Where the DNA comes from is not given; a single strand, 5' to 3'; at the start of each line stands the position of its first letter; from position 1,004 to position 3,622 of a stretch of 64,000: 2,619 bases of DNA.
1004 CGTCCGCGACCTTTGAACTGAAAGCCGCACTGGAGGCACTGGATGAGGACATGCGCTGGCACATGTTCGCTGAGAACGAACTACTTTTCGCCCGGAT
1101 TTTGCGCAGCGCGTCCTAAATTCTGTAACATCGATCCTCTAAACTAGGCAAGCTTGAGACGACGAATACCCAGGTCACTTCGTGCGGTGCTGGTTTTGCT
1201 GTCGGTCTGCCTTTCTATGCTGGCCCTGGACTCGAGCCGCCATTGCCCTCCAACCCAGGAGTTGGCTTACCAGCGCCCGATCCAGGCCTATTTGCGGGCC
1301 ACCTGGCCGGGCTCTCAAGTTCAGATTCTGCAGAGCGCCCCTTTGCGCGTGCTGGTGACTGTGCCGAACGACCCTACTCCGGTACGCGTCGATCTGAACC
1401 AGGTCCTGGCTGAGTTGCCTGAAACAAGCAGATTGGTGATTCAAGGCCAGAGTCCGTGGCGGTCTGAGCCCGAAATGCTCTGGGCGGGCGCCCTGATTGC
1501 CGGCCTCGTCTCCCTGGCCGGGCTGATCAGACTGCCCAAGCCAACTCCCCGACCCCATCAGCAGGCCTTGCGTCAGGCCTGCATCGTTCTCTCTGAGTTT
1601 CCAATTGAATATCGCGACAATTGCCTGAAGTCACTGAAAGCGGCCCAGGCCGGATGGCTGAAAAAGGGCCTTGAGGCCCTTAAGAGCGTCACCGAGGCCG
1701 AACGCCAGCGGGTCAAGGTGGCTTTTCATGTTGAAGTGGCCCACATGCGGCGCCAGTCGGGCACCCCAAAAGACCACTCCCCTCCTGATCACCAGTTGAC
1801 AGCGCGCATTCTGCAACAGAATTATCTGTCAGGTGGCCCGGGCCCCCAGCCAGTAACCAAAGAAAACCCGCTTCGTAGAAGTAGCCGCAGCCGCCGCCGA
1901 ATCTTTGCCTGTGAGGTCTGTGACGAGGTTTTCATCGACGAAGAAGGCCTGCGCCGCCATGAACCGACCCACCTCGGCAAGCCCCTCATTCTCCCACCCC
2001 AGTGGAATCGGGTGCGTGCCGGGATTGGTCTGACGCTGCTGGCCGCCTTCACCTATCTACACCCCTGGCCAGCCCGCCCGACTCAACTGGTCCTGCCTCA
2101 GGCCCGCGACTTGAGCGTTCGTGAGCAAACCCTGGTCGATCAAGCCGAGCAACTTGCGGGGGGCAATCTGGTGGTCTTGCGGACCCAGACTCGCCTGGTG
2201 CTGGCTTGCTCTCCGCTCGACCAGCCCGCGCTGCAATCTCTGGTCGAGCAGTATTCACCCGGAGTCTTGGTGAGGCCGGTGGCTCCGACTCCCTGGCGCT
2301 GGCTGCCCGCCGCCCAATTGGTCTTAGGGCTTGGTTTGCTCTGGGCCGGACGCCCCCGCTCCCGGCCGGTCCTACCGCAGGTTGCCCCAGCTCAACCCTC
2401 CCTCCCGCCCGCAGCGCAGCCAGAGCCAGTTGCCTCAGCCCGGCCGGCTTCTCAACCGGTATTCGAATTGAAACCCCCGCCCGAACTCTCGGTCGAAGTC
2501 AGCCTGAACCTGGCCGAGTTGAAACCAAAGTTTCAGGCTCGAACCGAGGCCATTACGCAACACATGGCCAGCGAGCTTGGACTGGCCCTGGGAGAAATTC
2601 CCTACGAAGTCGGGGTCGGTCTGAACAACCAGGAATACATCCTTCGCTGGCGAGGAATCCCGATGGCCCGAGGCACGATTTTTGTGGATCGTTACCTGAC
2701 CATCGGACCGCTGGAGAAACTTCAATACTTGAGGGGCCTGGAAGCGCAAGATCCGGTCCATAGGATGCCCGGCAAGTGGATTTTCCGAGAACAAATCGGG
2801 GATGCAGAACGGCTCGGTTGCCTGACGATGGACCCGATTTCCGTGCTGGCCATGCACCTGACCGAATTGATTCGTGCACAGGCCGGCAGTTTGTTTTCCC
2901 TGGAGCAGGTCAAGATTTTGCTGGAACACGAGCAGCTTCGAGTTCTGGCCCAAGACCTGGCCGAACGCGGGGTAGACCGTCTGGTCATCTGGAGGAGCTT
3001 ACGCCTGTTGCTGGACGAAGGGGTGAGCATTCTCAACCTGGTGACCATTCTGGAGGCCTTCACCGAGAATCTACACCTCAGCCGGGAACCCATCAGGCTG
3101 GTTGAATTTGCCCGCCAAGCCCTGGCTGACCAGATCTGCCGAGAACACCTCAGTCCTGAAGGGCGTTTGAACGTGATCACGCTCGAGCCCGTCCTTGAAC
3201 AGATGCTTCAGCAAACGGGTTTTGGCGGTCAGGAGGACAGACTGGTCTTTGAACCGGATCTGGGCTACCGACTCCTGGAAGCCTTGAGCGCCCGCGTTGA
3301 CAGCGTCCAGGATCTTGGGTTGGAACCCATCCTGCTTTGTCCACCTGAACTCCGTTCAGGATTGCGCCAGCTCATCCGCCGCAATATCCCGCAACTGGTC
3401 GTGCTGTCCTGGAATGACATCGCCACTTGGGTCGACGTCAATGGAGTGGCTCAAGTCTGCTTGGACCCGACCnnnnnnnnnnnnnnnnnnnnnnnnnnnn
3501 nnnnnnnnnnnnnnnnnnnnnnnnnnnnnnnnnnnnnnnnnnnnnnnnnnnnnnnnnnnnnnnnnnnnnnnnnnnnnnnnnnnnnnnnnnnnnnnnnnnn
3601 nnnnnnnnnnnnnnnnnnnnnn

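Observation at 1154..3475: Orphan FlhA/SctV cytoplasmic domain on a non-FHIPEP scaffold carrying a textbook C2H2 zinc finger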

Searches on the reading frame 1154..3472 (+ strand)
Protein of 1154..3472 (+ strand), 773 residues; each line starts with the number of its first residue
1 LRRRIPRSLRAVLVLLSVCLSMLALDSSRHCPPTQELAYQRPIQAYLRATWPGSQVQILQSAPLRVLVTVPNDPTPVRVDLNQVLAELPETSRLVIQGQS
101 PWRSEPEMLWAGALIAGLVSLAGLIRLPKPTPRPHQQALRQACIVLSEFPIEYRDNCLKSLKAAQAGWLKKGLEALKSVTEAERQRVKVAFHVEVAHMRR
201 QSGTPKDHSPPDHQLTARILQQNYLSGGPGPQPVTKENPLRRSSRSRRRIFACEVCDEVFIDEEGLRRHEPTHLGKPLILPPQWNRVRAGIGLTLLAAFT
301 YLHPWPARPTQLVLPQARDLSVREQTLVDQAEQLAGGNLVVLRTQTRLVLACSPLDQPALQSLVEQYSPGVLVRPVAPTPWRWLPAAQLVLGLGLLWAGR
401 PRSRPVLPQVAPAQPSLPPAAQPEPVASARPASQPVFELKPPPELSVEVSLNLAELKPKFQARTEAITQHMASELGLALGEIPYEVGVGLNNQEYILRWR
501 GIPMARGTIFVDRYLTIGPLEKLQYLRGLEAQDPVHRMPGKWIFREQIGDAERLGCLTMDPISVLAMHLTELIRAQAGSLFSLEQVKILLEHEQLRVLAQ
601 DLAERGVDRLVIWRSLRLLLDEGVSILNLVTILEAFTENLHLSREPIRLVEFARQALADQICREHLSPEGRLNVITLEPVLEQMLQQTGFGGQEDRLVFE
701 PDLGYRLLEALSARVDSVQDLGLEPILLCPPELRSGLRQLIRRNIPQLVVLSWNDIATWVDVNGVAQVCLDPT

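Call 3: search_protein_families(library=pfam, proteins=[window:1154-3472:+], max_evalue=1)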
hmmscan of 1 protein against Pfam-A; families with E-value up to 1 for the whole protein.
window:1154-3472:+ (773 aa): 5 families
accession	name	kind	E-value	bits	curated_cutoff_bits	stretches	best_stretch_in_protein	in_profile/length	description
PF00771.25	FHIPEP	-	3.1e-55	188.3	29.1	1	434-758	322-654/657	FHIPEP family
PF23104.1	Zf-C2H2_ZNF451_6th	-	0.018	15.6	27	1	253-270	4-21/25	Sixth Zinc fingers C2H2 type, ZNF451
PF13894.12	zf-C2H2_4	-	0.031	15.4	27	1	251-273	1-23/24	C2H2-type zinc finger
PF00096.32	zf-C2H2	-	0.044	14.7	25.2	1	251-270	1-20/23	Zinc finger, C2H2 type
PF12171.14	zf-C2H2_jaz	-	0.15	12.7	22.6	1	251-270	2-21/27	Zinc-finger double-stranded RNA-binding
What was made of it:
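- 1559..1822 (+): Cytoplasmic five-helix bundle (aa 136-223): a diverged FliG N-terminal-like domain ending in the invariant D-x3-L-x3-YL helix. The window copy alone has no Pfam hit (call 3).
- On FlhA/SctV (FHIPEP family export-gate protein): The Pfam FHIPEP match covers only profile positions 322-654 of 657 (call 3).
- On FliG N-terminal domain (PF14842): The window copy has no Pfam hit (call 3).
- On Classical C2H2 zinc finger (PF00096): 14.7 bits against 25.2 in the window (call 3).
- Checked: Pfam FHIPEP gives E=3.1e-55 over profile positions 322-654 of 657 (call 3). Its Pfam zf-C2H2 score is nevertheless below threshold in the window copy (14.7 bits against 25.2, call 3).
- FliG_N is below Pfam detection (call 3).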

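Call 4: search_protein_families(library=ncbifam, proteins=[window:1154-3472:+], max_evalue=1)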
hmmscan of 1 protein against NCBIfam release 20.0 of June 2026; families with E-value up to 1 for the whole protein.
window:1154-3472:+ (773 aa): 5 families
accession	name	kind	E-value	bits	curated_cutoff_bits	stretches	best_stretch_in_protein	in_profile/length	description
TIGR01398.1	FlhA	equivalog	2.1e-55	188.2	772.1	1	441-768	343-678/678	flagellar biosynthesis protein FlhA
TIGR01399.1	hrcV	equivalog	8.6e-25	87.3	692.25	1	445-767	348-676/677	type III secretion system export apparatus subunit SctV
NF011865.0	PRK15337.1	equivalog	3.4e-21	75.3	800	1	464-765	381-683/686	EscV/YscV/HrcV family type III secretion system export apparatus protein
NF009363.0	PRK12720.1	equivalog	2.9e-07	29.3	993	1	541-767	446-670/683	EscV/YscV/HrcV family type III secretion system export apparatus protein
NF004571.0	PRK05910.1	equivalog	0.00022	19.8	670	1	600-758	417-567/584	type III secretion system protein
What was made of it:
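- On FlhA/SctV (FHIPEP family export-gate protein): TIGR01398 matches only positions 343-678 and scores 188 bits against a cutoff of 772 (call 4).
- Closest known: Injectisome SctV. Different: The sequence match is weaker than to FlhA (87 against 188 bits; call 4).
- Checked: TIGR01398 FlhA covers positions 343-678 at 188 bits, against a full-length cutoff of 772 (call 4). Nothing matches the FHIPEP membrane domain (calls 3, 4).
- No FHIPEP TM domain: calls 3, 4.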

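Call 5: search_solved_structures(query=window:1154-3472:+, max_evalue=1, show_alignments=2)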
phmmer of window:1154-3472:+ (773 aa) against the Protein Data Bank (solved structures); distinct sequences matched with E-value up to 1: 38.
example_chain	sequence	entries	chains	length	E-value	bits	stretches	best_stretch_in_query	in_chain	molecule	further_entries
3mix_A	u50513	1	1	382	5.6e-39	137.2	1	465-767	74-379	Flagellar biosynthesis protein flhA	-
12dv_B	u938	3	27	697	3.6e-29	104.8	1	441-765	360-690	Flagellar biosynthesis protein FlhA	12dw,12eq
6ai3_A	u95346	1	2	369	8.1e-24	87.1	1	462-754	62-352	Flagellar biosynthesis protein FlhA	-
6ai0_A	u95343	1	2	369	4.9e-23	84.5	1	462-754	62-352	Flagellar biosynthesis protein FlhA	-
7ctn_A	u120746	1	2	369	5e-23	84.5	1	462-754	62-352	Flagellar biosynthesis protein FlhA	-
6ch3_A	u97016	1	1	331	5.2e-23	84.4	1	462-754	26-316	Flagellar biosynthesis protein FlhA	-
6ch1_A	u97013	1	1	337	5.8e-23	84.3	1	462-754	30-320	Flagellar biosynthesis protein FlhA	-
3a5i_A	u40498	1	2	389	5.8e-23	84.3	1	462-754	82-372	Flagellar biosynthesis protein flhA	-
6ch2_A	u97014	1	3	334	5.8e-23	84.2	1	462-754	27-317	Flagellar biosynthesis protein FlhA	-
6ai2_A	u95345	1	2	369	7.4e-23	83.9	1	462-754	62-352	Flagellar biosynthesis protein FlhA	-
36hw_A2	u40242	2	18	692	5.1e-22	81.1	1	461-754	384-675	Flagellar biosynthesis protein FlhA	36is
6ai1_A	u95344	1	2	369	9.6e-22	80.2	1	462-754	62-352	Flagellar biosynthesis protein FlhA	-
3myd_A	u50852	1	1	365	4.3e-20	74.8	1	452-754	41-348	Flagellar biosynthesis protein flhA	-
7amy_A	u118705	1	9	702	1.4e-19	73.1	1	461-765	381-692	Flagellar biosynthesis protein FlhA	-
7alw_A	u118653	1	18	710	1.2e-17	66.7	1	429-771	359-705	Low calcium response protein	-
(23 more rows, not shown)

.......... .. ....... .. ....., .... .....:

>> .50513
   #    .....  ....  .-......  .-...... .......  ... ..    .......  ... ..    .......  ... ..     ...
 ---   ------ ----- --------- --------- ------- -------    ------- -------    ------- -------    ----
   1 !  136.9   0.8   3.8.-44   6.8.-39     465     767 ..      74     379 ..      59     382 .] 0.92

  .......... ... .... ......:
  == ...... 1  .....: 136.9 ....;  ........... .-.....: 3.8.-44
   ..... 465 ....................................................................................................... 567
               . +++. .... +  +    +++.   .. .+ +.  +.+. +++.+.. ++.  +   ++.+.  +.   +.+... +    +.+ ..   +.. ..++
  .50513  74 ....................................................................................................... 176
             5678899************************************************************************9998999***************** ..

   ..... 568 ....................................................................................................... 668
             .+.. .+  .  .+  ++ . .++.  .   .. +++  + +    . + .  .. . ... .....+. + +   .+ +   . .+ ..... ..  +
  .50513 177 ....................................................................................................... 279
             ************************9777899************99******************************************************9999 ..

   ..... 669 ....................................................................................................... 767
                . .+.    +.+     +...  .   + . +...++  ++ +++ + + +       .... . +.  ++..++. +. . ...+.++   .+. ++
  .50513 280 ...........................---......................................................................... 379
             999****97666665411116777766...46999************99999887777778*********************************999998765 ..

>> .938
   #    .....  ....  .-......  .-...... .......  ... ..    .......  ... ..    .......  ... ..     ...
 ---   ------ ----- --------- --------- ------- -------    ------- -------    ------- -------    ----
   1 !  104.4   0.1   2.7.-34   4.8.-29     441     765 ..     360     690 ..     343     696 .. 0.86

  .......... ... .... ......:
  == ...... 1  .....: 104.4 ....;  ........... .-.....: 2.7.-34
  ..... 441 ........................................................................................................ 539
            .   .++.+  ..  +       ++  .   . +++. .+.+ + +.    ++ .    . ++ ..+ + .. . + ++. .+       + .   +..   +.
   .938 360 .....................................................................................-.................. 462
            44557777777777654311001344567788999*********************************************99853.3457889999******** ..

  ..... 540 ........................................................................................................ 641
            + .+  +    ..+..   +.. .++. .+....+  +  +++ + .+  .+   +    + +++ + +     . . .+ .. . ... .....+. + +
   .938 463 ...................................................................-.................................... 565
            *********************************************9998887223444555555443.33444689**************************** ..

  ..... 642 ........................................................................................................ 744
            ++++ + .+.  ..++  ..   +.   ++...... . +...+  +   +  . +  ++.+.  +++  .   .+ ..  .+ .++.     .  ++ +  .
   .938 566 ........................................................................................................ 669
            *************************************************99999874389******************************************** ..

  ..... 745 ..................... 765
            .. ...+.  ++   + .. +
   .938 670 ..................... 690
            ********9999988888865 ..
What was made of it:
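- On FlhA/SctV (FHIPEP family export-gate protein): E=5.6e-39 to 3mix (call 5).
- Checked: The best solved structure is B. subtilis FlhA_C (3mix), E=5.6e-39 (call 5).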

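Call 6: find_homologous_proteins(query=window:1154-3472:+, max_evalue=0.001)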
Query window:1154-3472:+ (773 aa): 10 proteins with E <= 0.001 among 8000 candidates.
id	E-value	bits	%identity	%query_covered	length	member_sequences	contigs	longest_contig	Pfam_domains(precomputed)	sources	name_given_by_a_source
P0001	0.0e+0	1697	100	99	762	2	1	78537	PF00771.26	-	-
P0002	8.6e-28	115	29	39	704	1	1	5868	PF00771.26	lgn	-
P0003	2.2e-25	107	29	45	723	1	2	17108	PF00771.26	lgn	-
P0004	2.3e-25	107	29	47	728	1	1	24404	PF00771.26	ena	-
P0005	1.4e-24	105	28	39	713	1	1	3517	PF00771.26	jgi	-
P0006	1.8e-24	104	28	47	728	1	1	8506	PF00771.26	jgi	jgi:flagellar biosynthesis protein FlhA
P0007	4.3e-19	86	28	48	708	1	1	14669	PF00771.26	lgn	-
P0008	3.8e-13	67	28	41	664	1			PF00771.26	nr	nr:type III secretion system export apparatus subunit SctV [Luteimonas sp. XNQY3]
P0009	1.8e-10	58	39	18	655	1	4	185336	PF00771.26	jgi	jgi:type III secretion protein V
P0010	2.5e-6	44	35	18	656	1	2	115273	PF00771.26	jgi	jgi:type III secretion protein V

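Call 11: find_encoding_contigs(protein=P0001, flank=10000, max_places=6)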
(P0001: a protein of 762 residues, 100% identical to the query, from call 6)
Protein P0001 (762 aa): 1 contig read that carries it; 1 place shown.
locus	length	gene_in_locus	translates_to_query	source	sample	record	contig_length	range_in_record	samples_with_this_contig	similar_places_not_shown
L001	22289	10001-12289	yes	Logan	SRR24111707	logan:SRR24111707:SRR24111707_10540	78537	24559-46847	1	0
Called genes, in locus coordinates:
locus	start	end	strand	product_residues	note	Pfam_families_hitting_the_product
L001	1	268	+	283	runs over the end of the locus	PF03372:Exo_endo_phos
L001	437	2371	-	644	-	PF02784:Orn_Arg_deC_N, PF17810:Arg_decarb_HB, PF17944:Arg_decarbox_C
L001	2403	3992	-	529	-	PF07719:TPR_2 (faint), PF13181:TPR_8 (faint), PF13374:TPR_10 (faint), PF13432:TPR_16 (faint), PF14938:SNAP (faint), PF17874:TPR_MalT (faint), PF13176:TPR_7 (faint), PF13424:TPR_12, +2 more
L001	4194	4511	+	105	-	-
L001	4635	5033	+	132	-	-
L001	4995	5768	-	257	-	PF02481:DNA_processg_A, PF18306:LDcluster4 (weak)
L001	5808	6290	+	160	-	PF07301:DUF1453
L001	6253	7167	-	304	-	PF08211:dCMP_cyt_deam_2 (weak), PF00383:dCMP_cyt_deam_1, PF08211:dCMP_cyt_deam_2 (weak), PF26947:CDL (weak)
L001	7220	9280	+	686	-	PF26550:Tricorn_2nd (faint), PF00930:DPPIV_N, PF01738:DLH, PF02129:Peptidase_S15 (weak), PF00561:Abhydrolase_1 (faint), PF00326:Peptidase_S9, PF12146:Hydrolase_4 (weak)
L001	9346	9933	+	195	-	PF01814:Hemerythrin (weak)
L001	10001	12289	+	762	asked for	PF00771:FHIPEP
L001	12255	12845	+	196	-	-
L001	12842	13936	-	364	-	PF00899:ThiF, PF00581:Rhodanese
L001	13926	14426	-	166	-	PF00583:Acetyltransf_1, PF13508:Acetyltransf_7 (weak)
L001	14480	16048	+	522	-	-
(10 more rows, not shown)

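Call 14: find_related_loci(query=window:1154-3472:+, collection=genome_contigs, flank=10000)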
Query window:1154-3472:+ (773 aa) in genome_contigs; peptide patterns used: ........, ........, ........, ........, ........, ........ (x = any residue, [..] = any of these).
44 stretches matched a pattern; 4 encode a relative of the query (tblastn E <= 1e-3); 4 distinct loci.
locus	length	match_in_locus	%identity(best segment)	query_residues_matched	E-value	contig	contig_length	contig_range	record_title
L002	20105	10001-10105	77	239-273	7e-12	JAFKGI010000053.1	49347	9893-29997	MAG: Vulcanimicrobiota bacterium isolate SCN18_25_8_15_R3_B_62_28 SCN18_25_8_15_R3_B_scaffold_365, whole genome shotgun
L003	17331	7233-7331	79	241-273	1e-11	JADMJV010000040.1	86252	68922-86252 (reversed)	MAG: bacterium isolate MAG_50 NODE_399_length_86252_cov_6.082590, whole genome shotgun sequence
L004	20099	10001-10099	79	241-273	3e-11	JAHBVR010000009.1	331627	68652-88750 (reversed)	MAG: Vulcanimicrobiota bacterium isolate ACE_ERE1 ERE1_9, whole genome shotgun sequence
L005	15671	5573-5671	79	241-273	8e-11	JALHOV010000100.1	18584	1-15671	MAG: Vulcanimicrobiota bacterium isolate bin.189_sub c_000000012051, whole genome shotgun sequence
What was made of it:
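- That genome is not in the genome collection (call 14).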

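Call 26: find_related_loci(query=A1, collection=genome_contigs, flank=10000)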
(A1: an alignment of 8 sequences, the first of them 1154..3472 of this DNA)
Query A1 (773 aa) in genome_contigs; peptide patterns used: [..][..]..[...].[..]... (x = any residue, [..] = any of these).
78 stretches matched a pattern; 42 encode a relative of the query (tblastn E <= 1e-3); 42 distinct loci.
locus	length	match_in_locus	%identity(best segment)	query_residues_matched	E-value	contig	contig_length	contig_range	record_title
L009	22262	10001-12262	34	34-770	4e-104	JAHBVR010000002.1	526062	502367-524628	MAG: Vulcanimicrobiota bacterium isolate ACE_ERE1 ERE1_2, whole genome shotgun sequence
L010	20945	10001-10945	38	459-770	1e-66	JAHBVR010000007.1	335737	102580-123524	MAG: Vulcanimicrobiota bacterium isolate ACE_ERE1 ERE1_7, whole genome shotgun sequence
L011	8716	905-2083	35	381-770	6e-67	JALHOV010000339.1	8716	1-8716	MAG: Vulcanimicrobiota bacterium isolate bin.189_sub c_000000028338, whole genome shotgun sequence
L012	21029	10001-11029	38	434-768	2e-66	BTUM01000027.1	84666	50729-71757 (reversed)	MAG: Candidatus Xenobia bacterium AMX-MBFR-33 DNA, sequence027, whole genome shotgun sequence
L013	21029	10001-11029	38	434-768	4e-66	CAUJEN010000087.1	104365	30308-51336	MAG: Candidatus Eremiobacteraeota bacterium isolate KLAP168 genome assembly, contig: KLAP168_309086, whole genome shotgu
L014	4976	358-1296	40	459-768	6e-67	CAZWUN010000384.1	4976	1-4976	MAG TPA_asm: uncultured Burkholderiales bacterium isolate SRP329715_co1_362 genome assembly, contig: NODE_26658_length_4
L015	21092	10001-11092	37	413-768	3e-66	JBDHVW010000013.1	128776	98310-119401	MAG: Vulcanimicrobiota bacterium isolate AS-MICRO-3CA.307 NODE_411_length_128776_cov_5.344363, whole genome shotgun sequ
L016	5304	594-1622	38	434-768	2e-66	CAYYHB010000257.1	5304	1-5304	MAG TPA_asm: uncultured Burkholderiales bacterium isolate SRP329715_co1_347 genome assembly, contig: NODE_24380_length_5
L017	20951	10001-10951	38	459-772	9e-66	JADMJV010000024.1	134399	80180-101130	MAG: bacterium isolate MAG_50 NODE_214_length_134399_cov_6.002002, whole genome shotgun sequence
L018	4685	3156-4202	38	428-770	4e-65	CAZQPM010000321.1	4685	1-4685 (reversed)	MAG TPA_asm: uncultured Burkholderiales bacterium isolate SRP216815_co1_43 genome assembly, contig: NODE_26747_length_46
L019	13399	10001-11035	38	434-770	9e-65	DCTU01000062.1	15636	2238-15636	MAG TPA_asm: bacterium UBP9_UBA1432 isolate UBA1432 UBA1432_contig_17146, whole genome shotgun sequence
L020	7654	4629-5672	37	434-773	1e-64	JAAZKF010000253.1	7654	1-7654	MAG: Burkholderiales bacterium isolate AS22ysBPME_216 118532_AS22, whole genome shotgun sequence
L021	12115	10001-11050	37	427-770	2e-64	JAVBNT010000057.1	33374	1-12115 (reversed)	MAG: Candidatus Xenobia bacterium isolate EPI_MAG_00088 c_000008624446, whole genome shotgun sequence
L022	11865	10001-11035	38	434-770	2e-64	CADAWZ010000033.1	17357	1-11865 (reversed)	uncultured bacterium isolate RUG13696 genome assembly, contig: RUG13696_asm_33, whole genome shotgun sequence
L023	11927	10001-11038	38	434-771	1e-63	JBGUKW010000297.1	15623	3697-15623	MAG: Candidatus Xenobia bacterium isolate ruminal_MAG_271 ruminal_MAG_271_contig_0297, whole genome shotgun sequence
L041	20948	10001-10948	37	457-770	3e-57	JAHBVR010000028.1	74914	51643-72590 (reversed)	MAG: Vulcanimicrobiota bacterium isolate ACE_ERE1 ERE1_28, whole genome shotgun sequence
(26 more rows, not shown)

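Call 44: search_protein_families(library=pfam, proteins=[L010:3394-4371:+, L010:4954-5676:+, L010:5673-6464:+, L010:6696-7643:+, L010:7664-8767:+, L010:11275-13092:+, L041:6079-7338:+, L041:7942-8592:+, L041:10956-11933:+, L041:13022-14017:+], max_evalue=0.001)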
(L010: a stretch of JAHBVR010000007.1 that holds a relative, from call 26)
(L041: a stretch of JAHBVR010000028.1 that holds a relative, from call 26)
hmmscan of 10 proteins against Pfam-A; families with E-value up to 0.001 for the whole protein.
L010:3394-4371:+ (325 aa): 2 families
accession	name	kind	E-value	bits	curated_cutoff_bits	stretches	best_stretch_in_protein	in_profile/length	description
PF02154.20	FliM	-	8.6e-30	104.5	27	1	23-208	1-186/192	Flagellar motor switch protein FliM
PF01052.25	FliMN_C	-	4e-20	72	23.8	1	246-316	2-72/73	Type III flagellar switch regulator (C-ring) FliN C-term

L010:4954-5676:+ (240 aa): 1 family
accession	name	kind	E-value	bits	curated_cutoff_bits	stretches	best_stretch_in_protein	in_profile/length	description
PF04347.18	FliO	-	6.2e-11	42.7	22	1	152-227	15-87/91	Flagellar biosynthesis protein, FliO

L010:5673-6464:+ (263 aa): 2 families
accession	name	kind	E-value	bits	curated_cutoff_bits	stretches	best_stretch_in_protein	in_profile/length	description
PF00813.25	FliP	-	1.7e-77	260.1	26.9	1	64-255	2-191/191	FliP family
PF01311.25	Bac_export_1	-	0.00045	20.3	27.8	0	75-262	3-143/230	Bacterial export proteins, family 1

L010:6696-7643:+ (315 aa): 1 family
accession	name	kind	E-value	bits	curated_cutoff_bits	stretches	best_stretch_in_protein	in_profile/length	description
PF01311.25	Bac_export_1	-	1.2e-57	195.6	27.8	1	57-288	3-228/230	Bacterial export proteins, family 1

L010:7664-8767:+ (367 aa): 1 family
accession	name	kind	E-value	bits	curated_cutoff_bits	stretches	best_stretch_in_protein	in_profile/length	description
PF01312.24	Bac_export_2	-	1.5e-117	393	24.4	1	6-348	2-335/335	FlhB HrpN YscU SpaS Family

L010:11275-13092:+ (605 aa): 2 families
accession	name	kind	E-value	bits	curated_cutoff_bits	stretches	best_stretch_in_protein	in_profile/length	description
PF02574.22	S-methyl_trans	-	2.2e-59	202.1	22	1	9-275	1-282/283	Homocysteine S-methyltransferase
PF02219.23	MTHFR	-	1.1e-23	84.4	24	1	319-574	12-261/287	Methylenetetrahydrofolate reductase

L041:6079-7338:+ (419 aa): 0 families

L041:7942-8592:+ (216 aa): 1 family
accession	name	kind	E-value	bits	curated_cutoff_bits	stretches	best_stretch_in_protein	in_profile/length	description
PF06626.17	DUF1152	-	7.4e-10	39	27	1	58-170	99-206/295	Protein of unknown function (DUF1152)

L041:10956-11933:+ (325 aa): 0 families

L041:13022-14017:+ (331 aa): 1 family
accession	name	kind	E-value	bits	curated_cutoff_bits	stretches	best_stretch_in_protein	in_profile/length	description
PF00296.26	Bac_luciferase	-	1.4e-40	140.1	27.9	1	12-258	20-242/314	Luciferase-like monooxygenase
